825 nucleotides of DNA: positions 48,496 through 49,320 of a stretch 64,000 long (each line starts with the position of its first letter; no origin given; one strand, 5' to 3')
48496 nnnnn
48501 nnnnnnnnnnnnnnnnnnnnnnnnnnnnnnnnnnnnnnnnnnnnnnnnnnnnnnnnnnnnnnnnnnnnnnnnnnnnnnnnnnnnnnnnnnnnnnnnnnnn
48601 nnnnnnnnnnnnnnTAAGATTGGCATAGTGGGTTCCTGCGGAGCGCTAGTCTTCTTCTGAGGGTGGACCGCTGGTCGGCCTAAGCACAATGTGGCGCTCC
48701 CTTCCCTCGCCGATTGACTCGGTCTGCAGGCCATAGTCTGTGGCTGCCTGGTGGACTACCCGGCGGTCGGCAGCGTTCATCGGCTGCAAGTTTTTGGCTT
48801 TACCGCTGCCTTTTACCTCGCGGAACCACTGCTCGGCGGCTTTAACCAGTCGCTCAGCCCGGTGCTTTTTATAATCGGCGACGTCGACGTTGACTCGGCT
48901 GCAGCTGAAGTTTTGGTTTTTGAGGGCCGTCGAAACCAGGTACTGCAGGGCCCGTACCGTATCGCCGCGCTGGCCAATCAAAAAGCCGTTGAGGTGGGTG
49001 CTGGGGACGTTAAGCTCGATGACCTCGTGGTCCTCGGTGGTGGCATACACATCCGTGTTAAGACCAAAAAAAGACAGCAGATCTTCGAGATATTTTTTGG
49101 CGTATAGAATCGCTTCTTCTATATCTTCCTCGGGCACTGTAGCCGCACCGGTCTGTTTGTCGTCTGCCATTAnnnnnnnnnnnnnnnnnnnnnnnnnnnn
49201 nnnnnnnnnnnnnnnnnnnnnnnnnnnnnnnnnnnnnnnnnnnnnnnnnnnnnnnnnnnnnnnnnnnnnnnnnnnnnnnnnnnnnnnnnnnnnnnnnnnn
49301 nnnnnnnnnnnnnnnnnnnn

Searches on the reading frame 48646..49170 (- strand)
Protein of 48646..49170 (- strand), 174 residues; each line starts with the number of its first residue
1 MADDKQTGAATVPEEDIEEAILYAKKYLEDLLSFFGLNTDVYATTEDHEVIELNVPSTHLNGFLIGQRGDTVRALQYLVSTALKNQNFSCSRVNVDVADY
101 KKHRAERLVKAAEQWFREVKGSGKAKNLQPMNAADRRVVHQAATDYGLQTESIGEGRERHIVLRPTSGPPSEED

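Call 90: search_protein_families(library=pfam, proteins=[window:48646-49170:-], max_evalue=0.001)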
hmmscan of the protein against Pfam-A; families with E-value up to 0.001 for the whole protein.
window:48646-49170:- (174 aa): 2 families
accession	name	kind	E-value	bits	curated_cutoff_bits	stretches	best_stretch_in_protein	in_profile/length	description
PF01424.28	R3H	-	7.9e-17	61.5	26.8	1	108-165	3-60/60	R3H domain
PF13083.13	KH_KhpA-B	-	6.3e-09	36.1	32.1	1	37-93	18-71/73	KhpA/KhpB, KH domain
